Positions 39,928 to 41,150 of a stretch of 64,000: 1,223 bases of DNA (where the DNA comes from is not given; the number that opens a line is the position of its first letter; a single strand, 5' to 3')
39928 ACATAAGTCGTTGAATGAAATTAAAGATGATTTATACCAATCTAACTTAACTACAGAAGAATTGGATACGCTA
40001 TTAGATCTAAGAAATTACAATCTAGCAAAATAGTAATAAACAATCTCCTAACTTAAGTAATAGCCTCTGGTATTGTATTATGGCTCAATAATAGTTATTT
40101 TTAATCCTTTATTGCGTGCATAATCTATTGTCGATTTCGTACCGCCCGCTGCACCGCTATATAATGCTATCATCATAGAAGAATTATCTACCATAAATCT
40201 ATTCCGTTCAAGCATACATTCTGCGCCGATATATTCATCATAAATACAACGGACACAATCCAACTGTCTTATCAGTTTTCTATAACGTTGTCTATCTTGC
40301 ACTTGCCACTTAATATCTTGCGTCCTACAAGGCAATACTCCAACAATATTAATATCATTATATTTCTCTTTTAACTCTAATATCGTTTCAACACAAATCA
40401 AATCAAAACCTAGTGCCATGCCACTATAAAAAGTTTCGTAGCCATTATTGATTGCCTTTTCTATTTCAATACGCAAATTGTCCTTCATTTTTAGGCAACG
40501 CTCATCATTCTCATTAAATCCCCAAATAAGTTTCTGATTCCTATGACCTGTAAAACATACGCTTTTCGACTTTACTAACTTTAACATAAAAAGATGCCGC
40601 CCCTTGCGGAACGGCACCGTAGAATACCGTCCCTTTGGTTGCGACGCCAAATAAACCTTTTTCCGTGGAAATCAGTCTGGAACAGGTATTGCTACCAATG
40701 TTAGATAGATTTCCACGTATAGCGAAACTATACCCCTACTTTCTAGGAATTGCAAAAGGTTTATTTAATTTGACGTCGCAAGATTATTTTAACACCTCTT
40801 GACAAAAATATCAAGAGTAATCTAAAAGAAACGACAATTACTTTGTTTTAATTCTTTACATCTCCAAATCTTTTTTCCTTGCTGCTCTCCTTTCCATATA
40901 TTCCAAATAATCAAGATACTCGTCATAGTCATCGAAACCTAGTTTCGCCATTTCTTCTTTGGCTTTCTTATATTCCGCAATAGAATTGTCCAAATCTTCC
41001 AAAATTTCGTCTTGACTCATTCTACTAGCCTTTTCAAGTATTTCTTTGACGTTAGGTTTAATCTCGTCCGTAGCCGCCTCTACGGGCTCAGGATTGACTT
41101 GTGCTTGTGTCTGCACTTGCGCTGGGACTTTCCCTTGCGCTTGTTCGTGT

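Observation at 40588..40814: Riboswitch/attenuator-like element: promoter, ~145-nt multi-hairpin RNA, antiterminator/terminator abutting the SLOG gene start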

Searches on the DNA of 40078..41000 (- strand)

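Call 4: search_rna_families(source=window, start=40400, end=41000, threshold=evalue, max_evalue=10, show_alignments=3)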
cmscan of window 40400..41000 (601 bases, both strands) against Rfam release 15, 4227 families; matches with E-value up to 10: 7.
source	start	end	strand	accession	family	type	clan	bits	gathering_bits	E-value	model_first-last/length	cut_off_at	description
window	40531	40624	-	RF01858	RsaF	Gene; sRNA;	-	20.6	60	0.2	1-119/119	no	RNA Staph. aureus F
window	40654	40727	+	RF03193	mir-2941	Gene; miRNA;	-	18.3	60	0.22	1-82/82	no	mir-2941 microRNA precursor family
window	40901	40939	+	RF01359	CRISPR-DR46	Gene; CRISPR;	-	18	50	5.7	1-38/38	no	CRISPR RNA direct repeat element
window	40590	40689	-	RF04180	BTnc231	Gene; sRNA;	-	15.4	80.4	1.5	1-154/154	no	Bacteroides sRNA BTnc231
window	40491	40510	-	RF01147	sR12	Gene; snRNA; snoRNA; CD-box;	-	12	38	6.8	1-52/52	no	Small nucleolar RNA sR12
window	40684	40717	+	RF02186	ST7-OT3_4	Gene; lncRNA;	-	11.5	80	3.5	1-73/73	no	ST7 overlapping transcript 3 conserved region 4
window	40897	41000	+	RF02706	TeloSII_ncR30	Gene; sRNA;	-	10.8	86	5.9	1-109/226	3'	TeloSII non coding RNA 30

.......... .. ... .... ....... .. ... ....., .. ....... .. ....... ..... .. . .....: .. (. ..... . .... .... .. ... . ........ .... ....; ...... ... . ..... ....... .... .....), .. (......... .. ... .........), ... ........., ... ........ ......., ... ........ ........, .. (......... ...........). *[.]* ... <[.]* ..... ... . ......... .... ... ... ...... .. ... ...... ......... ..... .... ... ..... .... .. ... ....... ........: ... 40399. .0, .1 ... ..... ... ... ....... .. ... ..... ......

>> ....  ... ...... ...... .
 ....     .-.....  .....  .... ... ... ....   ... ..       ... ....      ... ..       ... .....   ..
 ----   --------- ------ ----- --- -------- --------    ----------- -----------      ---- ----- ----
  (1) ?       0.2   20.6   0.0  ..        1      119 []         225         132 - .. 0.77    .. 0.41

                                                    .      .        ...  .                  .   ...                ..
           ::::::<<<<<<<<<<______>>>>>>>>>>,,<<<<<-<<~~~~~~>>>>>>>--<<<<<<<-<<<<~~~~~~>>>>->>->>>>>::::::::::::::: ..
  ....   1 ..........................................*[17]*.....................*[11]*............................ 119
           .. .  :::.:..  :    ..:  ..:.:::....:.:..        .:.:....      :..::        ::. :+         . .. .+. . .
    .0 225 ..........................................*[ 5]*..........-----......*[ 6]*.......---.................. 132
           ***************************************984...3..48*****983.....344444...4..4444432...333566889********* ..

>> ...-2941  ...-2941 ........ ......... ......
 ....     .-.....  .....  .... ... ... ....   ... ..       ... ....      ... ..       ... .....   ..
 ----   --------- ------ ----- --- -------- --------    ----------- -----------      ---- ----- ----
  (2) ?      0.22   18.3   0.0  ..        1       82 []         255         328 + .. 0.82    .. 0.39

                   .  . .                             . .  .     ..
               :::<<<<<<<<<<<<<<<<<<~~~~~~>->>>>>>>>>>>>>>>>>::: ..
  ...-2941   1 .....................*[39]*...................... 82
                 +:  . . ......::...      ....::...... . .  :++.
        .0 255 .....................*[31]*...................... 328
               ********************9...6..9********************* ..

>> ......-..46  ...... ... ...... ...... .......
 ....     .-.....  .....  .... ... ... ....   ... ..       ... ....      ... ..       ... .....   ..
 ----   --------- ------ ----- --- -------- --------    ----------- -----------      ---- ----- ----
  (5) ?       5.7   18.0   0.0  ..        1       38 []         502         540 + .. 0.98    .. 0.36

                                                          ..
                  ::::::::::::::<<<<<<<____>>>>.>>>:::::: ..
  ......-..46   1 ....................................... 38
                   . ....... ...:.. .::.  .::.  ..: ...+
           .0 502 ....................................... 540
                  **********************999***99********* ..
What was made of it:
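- On Any described RNA family (Rfam 15): A permissive scan of 40400-41000 has a best hit of 20.6 bits against a gathering score of 60 (call 4).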

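Call 8: search_dna_similar(query=window:40560-40860:-, collection=phages, mode=distant, max_evalue=0.01)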
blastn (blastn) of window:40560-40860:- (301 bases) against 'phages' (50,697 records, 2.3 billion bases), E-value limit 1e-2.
No match.

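Call 9: search_dna_similar(query=window:40560-40860:-, collection=plasmids, mode=distant, max_evalue=0.01)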
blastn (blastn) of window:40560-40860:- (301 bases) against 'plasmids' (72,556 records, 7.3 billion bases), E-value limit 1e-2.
No match.
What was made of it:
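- Tried and rejected: blastn of the element against phage and plasmid collections: no match (calls 8, 9).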

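Call 44: build_rna_model(alignment_id=A3, structure=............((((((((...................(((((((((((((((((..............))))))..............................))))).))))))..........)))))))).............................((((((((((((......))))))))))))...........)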
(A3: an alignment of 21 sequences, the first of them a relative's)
Model R1 built from alignment A3 (21 sequences, 206 columns); structure: as given.
model positions 166; base pairs 37; branch points 1; effective number of sequences 2.13; information 0.59 bits per position. Calibrated on 0.2 Mb of random sequence (short: E-values are rough).
structure used (alignment columns):
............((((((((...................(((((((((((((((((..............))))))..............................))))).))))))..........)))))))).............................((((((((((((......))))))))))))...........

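Call 45: search_with_rna_model(model_id=R1, sources=[window, L002, L003, L004, L005, L006, L007, L008, L009, L010, L011, L012, L013, L014, L015, L016, L017, L018, L019, L020, L021, L022, L023, L024, L025, L026, L027, L028, L029, L030, L031, L032, L033, L034, L035, L036, L037, L038, L039, L040, L041, L042, L043, L044, L045, L046, L047, L048, L049, L050, L051, L052, L053, L054, L055, L056, L057, L058, L059, L060, L061, L062, L063, L064, L065, L066, L067, L068, L069, L070, L071, L072, L073, L074, L075, L076, L077, L078, L079, L080, L081, L082, L083, L084, L087, L088, L089, L092, L093, L094, L095, L096, L100, L102, L105, L107, L108, L109], max_evalue=1, make_alignment=true)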
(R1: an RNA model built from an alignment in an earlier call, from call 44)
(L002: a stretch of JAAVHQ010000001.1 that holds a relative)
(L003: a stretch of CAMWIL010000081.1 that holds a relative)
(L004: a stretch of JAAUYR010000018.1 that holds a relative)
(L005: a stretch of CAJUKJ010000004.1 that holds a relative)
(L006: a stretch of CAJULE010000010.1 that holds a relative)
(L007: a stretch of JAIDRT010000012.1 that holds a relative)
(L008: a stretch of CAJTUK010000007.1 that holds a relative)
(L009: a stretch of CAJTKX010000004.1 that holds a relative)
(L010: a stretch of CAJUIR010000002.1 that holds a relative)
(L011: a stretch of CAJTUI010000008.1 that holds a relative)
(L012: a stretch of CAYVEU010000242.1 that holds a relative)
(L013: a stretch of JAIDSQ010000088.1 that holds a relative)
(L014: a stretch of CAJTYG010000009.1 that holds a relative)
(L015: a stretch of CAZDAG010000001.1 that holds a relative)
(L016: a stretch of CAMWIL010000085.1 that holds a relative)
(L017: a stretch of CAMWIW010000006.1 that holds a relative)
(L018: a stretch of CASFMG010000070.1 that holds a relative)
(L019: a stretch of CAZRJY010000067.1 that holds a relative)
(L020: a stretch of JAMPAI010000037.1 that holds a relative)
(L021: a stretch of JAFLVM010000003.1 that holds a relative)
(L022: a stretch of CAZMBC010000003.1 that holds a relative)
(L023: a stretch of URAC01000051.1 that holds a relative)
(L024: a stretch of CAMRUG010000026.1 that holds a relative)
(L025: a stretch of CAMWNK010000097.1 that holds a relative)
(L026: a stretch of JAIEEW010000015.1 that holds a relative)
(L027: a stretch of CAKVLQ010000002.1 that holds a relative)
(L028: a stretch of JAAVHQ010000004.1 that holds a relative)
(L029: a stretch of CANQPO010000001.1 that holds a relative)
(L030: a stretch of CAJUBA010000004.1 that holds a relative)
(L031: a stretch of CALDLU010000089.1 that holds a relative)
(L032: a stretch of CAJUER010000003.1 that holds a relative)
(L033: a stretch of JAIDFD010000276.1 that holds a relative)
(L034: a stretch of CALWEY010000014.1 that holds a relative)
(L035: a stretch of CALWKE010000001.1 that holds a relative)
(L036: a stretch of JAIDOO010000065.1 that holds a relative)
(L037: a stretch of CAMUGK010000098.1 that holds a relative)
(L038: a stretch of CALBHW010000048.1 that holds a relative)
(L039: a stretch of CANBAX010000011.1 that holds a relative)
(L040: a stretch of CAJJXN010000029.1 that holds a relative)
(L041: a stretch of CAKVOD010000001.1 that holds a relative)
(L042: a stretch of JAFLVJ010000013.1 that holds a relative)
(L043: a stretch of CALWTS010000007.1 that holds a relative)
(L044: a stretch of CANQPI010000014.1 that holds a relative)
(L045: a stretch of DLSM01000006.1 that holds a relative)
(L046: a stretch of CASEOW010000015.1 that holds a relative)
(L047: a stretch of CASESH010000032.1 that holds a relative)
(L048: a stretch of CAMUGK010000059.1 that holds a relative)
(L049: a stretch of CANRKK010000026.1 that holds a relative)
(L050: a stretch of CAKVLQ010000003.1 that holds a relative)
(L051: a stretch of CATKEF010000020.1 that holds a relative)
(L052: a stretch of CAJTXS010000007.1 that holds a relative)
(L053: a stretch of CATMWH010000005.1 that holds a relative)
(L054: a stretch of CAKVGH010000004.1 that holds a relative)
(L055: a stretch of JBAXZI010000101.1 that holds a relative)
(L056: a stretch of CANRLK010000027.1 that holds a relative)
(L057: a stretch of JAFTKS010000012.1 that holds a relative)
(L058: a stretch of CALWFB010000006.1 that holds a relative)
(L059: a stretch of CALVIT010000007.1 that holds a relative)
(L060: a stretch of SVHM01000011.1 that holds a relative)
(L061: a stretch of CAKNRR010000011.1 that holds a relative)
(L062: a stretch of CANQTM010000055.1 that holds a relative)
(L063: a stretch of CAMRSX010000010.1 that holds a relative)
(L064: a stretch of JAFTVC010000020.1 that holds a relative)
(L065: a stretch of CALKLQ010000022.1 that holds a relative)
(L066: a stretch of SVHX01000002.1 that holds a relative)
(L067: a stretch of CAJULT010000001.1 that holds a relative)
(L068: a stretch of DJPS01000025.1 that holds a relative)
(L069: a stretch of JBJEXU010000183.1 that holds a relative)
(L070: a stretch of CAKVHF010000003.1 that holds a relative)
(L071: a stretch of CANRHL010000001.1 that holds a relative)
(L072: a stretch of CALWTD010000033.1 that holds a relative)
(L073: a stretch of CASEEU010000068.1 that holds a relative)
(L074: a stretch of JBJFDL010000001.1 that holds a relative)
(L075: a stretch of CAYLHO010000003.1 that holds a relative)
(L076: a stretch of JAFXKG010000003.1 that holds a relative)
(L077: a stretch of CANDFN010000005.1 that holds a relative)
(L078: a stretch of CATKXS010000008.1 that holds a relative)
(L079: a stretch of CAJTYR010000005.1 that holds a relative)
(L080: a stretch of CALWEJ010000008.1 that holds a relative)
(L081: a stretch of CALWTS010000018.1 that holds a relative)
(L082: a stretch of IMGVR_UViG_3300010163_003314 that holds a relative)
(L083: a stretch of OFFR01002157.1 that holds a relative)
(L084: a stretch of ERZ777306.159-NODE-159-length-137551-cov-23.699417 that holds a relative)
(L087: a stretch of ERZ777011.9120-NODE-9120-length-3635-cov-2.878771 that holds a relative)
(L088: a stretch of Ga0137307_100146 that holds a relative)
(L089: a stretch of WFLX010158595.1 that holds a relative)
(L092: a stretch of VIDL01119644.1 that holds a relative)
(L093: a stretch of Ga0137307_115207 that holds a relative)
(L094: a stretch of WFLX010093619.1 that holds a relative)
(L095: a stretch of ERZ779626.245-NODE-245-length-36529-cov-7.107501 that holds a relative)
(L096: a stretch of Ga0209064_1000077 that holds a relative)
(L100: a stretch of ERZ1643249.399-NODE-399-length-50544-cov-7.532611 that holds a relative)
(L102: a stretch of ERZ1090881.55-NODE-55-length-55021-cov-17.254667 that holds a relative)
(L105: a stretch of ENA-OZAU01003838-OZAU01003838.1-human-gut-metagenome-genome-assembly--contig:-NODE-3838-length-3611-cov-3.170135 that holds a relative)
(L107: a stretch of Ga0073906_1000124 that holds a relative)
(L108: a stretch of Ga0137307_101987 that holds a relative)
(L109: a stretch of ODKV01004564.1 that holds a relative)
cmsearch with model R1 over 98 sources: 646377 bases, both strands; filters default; matches with E-value up to 1: 44.
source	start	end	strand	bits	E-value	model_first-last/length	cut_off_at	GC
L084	7171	7337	+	170.6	3.7e-36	1-166/166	no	0.37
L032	2819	2982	+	167.8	1.6e-35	1-166/166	no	0.37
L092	2921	3084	+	164.8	7.7e-35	1-166/166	no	0.4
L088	3755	3917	-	164.3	1e-34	1-166/166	no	0.41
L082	2820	2987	+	163.3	1.8e-34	1-166/166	no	0.38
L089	2303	2464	+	163.2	1.9e-34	1-166/166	no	0.42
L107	2479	2648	-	160.1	9.2e-34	1-166/166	no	0.42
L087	2441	2601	+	160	1e-33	1-166/166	no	0.42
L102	1202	1366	+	155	1.4e-32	1-166/166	no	0.35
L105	2378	2539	-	154.5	1.8e-32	1-166/166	no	0.39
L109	9207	9376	-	154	2.3e-32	1-166/166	no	0.41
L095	1916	2087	+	151.9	7.1e-32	1-166/166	no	0.41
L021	2812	2983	+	149.6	2.5e-31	1-166/166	no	0.39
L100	4000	4162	-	144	4.6e-30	1-166/166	no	0.34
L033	354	521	+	139.1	6.3e-29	1-166/166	no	0.4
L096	4062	4227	+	136.9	2e-28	1-166/166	no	0.37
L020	1021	1185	+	136.9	2e-28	1-166/166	no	0.35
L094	1713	1880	-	136.6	2.3e-28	1-166/166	no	0.4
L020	239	420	+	134.3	7.8e-28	1-166/166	no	0.37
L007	2822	2984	+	110.8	2e-22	1-166/166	no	0.42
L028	1848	2010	+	107.3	1.2e-21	1-166/166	no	0.45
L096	3834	4009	+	85.7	1.1e-16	1-166/166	no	0.43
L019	159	311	+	62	3.2e-11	1-166/166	no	0.44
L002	2805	3001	+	61.6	3.8e-11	1-166/166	no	0.44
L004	2394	2589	+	60.9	5.6e-11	1-166/166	no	0.42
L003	2805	3001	+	60.9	5.7e-11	1-166/166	no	0.4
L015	2810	3000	+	60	9.3e-11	1-166/166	no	0.45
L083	2486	2682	+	59.4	1.3e-10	1-166/166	no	0.42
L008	2823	2981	+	54.8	1.5e-09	1-166/166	no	0.43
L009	2823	2981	+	54.8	1.5e-09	1-166/166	no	0.43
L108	12681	12834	+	50.8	1.2e-08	1-166/166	no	0.42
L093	1298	1447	-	45.3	2.2e-07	1-166/166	no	0.39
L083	3642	3754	+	23.8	0.019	1-166/166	no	0.39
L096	4051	4172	-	23.4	0.023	1-166/166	no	0.3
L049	2381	2531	-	23.4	0.023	1-166/166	no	0.37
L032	2813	2923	-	21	0.082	1-166/166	no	0.31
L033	346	458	-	19.3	0.2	1-166/166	no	0.35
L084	7159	7278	-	18.8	0.27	1-166/166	no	0.28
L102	1198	1308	-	18.4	0.33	1-166/166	no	0.28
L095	1696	1850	+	17.6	0.49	1-166/166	no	0.31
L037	1714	1825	+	17.5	0.53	1-166/166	no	0.25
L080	5494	5603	-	17.1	0.65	1-166/166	no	0.31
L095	2603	2759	+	16.9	0.73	1-166/166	no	0.31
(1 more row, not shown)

Alignment A4: 44 matches aligned to the model, 312 columns, each read 5' to 3' on its own strand. Consensus structure (alignment columns), stored with it:
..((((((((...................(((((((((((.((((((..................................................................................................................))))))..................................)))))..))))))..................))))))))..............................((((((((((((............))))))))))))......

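Call 46: search_with_rna_model(model_id=R1, sources=[L007, L020, L021, L028, L032, L033, L082, L084, L087, L088, L089, L092, L094, L095, L096, L100, L102, L105, L107, L109], max_evalue=1e-20, make_alignment=true)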
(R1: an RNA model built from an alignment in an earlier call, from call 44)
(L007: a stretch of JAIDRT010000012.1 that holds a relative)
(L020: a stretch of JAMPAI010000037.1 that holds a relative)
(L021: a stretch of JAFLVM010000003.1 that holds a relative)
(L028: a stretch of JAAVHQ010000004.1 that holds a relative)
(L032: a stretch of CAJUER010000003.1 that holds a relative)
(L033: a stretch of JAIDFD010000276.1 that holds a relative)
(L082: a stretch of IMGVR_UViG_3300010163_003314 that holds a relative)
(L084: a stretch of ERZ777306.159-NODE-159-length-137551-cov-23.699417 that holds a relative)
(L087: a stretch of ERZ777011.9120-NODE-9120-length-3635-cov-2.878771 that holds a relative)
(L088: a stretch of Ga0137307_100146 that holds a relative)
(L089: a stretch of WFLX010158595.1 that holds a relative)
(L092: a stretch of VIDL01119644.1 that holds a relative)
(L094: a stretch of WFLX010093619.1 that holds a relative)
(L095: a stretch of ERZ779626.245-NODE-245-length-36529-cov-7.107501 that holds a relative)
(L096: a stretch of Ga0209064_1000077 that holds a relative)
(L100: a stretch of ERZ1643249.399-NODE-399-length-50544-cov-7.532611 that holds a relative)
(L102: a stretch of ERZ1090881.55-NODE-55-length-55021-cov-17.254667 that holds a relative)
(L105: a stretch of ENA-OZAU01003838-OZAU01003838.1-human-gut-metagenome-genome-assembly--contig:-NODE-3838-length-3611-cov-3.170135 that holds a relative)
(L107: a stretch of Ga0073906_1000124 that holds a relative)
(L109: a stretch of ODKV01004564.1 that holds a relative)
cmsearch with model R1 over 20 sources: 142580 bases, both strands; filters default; matches with E-value up to 1e-20: 21.
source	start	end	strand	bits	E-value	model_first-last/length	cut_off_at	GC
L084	7171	7337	+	170.6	8.1e-37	1-166/166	no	0.37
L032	2819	2982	+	167.8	3.5e-36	1-166/166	no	0.37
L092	2921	3084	+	164.8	1.7e-35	1-166/166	no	0.4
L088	3755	3917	-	164.3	2.2e-35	1-166/166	no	0.41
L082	2820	2987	+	163.3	3.9e-35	1-166/166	no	0.38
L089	2303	2464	+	163.2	4.1e-35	1-166/166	no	0.42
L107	2479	2648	-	160.1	2e-34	1-166/166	no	0.42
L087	2441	2601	+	160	2.2e-34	1-166/166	no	0.42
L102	1202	1366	+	155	3.1e-33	1-166/166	no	0.35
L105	2378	2539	-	154.5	4e-33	1-166/166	no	0.39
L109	9207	9376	-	154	5.2e-33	1-166/166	no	0.41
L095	1916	2087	+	151.9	1.6e-32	1-166/166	no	0.41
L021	2812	2983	+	149.6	5.5e-32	1-166/166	no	0.39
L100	4000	4162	-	144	1e-30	1-166/166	no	0.34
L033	354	521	+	139.1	1.4e-29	1-166/166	no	0.4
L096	4062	4227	+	136.9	4.4e-29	1-166/166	no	0.37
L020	1021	1185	+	136.9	4.5e-29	1-166/166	no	0.35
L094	1713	1880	-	136.6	5.2e-29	1-166/166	no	0.4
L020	239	420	+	134.3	1.7e-28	1-166/166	no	0.37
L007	2822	2984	+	110.8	4.3e-23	1-166/166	no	0.42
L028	1848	2010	+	107.3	2.7e-22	1-166/166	no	0.45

Alignment A5: 21 matches aligned to the model, 193 columns, each read 5' to 3' on its own strand. Consensus structure (alignment columns), stored with it:
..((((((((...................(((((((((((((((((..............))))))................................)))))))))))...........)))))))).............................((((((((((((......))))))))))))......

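Call 55: search_rna_families(source=L032, start=2740, end=3010, threshold=evalue, max_evalue=10)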
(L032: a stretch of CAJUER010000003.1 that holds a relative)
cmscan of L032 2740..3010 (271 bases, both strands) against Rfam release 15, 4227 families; matches with E-value up to 10: 7.
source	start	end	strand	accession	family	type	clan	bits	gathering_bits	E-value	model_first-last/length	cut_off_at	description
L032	2799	2838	-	RF02433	SpF36_sRNA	Gene; sRNA;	-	18.7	48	3.9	1-51/51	no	Streptococcus sRNA SpF36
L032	2740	2782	+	RF02390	sau-41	Gene; sRNA;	-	18.1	80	1.4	114-156/156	5'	Staphylococcus sRNA sau-41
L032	2777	2914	+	RF02325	TtnuHACA18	Gene; snRNA; snoRNA; HACA-box;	-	17.9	100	2.4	1-130/130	no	Tetrahymena snoRNA TtnuHACA18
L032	2831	2862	+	RF01348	CRISPR-DR38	Gene; CRISPR;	-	17.2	44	1.9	1-35/35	no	CRISPR RNA direct repeat element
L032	2749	2836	-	RF02822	Srn266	Gene; sRNA;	-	15.8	63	3.5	1-112/112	no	Streptococcus RNA 266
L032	2819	2943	+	RF01486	rli62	Cis-reg;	-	14.5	83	2.7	1-135/135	no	Listeria sRNA rli62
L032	2808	2835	+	RF01726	SAM-II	Cis-reg; riboswitch;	-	13.7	44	4.9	1-60/60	no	SAM-II riboswitch aptamer (SAM-II long loop)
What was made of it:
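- On Any described RNA family (Rfam 15): The subtype-B representative L032 gives at most 18.7 bits (call 55).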
